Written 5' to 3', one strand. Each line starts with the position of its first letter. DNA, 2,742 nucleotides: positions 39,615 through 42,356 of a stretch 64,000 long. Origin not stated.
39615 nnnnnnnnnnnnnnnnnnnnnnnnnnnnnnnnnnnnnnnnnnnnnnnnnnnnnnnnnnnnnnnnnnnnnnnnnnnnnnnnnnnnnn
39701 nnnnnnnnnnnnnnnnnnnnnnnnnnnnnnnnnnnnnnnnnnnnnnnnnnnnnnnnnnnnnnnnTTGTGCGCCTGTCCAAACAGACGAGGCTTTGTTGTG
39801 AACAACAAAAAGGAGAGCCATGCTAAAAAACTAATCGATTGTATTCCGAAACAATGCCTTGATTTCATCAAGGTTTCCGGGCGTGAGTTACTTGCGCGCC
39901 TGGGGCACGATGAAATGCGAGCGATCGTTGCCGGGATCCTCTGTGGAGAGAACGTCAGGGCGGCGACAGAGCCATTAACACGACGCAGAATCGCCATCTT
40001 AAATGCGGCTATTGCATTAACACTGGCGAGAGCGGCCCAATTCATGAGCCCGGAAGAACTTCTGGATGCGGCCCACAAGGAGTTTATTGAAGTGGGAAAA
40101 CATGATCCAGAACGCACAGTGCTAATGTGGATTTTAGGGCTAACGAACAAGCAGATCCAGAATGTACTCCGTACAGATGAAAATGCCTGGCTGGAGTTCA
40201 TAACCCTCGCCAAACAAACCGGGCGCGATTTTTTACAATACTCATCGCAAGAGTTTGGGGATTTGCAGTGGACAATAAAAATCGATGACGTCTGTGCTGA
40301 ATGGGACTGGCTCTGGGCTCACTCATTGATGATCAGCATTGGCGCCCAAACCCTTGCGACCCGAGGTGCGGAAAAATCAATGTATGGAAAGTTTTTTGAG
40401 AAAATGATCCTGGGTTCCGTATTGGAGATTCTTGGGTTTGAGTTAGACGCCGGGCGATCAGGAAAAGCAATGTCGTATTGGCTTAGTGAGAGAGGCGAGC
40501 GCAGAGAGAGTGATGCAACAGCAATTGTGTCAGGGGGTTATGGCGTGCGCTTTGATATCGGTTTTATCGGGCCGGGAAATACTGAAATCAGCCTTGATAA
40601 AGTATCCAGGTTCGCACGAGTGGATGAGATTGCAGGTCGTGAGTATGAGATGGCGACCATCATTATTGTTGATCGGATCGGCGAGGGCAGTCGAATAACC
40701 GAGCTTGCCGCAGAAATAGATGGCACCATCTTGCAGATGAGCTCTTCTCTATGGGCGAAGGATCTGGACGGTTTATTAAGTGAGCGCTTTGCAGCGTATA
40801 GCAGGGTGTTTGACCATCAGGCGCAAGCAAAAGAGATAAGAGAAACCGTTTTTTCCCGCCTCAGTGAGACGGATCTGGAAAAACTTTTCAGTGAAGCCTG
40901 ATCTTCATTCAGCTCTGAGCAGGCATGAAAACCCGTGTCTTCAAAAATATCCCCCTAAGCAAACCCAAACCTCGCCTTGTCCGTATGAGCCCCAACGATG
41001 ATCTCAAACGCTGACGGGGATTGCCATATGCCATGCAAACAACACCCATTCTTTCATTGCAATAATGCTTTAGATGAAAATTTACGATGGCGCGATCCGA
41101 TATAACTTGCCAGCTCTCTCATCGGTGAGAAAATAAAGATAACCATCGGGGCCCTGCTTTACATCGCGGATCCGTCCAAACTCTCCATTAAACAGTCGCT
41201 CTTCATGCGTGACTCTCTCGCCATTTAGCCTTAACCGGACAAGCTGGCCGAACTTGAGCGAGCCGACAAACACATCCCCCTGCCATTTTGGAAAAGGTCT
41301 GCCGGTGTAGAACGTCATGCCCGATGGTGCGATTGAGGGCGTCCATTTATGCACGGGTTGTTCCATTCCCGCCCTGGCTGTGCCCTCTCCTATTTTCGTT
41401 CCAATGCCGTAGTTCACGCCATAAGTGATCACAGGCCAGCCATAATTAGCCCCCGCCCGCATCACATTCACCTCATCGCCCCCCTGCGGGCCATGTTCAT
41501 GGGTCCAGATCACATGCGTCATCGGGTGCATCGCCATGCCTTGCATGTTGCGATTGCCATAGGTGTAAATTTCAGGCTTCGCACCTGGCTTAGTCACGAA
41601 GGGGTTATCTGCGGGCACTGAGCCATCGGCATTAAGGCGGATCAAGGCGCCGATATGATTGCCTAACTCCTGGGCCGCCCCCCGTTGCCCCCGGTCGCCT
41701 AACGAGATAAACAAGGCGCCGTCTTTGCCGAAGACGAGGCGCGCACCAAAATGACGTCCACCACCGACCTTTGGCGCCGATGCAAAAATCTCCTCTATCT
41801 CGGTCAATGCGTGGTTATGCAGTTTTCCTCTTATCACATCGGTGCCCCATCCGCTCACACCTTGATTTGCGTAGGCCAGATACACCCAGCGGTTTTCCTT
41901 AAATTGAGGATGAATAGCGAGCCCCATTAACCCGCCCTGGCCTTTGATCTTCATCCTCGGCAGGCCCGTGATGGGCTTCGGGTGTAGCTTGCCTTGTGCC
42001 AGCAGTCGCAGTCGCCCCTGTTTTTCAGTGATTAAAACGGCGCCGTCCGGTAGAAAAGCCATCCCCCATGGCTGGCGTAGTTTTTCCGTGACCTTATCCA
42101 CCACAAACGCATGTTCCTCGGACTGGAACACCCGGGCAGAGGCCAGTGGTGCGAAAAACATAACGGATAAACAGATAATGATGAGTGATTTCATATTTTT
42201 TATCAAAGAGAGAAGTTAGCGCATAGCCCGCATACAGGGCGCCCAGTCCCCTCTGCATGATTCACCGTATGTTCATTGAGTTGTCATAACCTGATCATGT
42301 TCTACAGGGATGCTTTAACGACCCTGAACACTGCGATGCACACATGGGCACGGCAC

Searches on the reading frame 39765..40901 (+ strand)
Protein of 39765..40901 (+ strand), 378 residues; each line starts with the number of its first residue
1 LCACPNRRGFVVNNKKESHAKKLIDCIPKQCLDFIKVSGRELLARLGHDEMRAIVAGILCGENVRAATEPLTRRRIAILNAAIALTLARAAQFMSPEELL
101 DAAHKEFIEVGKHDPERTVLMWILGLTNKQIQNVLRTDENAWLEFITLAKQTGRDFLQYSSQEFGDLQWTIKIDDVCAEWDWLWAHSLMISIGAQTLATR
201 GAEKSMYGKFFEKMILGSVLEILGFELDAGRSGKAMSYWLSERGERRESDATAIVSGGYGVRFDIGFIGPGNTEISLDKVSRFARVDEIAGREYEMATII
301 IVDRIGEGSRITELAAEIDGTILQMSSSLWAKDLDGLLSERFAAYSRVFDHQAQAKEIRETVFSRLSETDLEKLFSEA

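Call 91: search_protein_families(library=pfam, proteins=[window:39765-40901:+], max_evalue=0.00001)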
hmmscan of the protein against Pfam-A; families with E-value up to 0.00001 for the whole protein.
window:39765-40901:+ (378 aa): 1 family
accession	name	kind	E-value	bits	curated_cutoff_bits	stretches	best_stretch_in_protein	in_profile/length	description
PF09516.16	RE_CfrBI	-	4.2e-14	52.9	25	1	49-282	2-242/257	CfrBI restriction endonuclease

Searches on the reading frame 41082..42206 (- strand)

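Call 91: search_protein_families(library=pfam, proteins=[window:41082-42206:-], max_evalue=0.00001)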
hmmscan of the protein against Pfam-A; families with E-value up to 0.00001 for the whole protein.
window:41082-42206:- (374 aa): 1 family
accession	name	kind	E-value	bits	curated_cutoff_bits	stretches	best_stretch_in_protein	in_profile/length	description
PF07995.17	GSDH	-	1.4e-135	452.3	25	1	43-370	1-332/332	Glucose / Sorbosone dehydrogenase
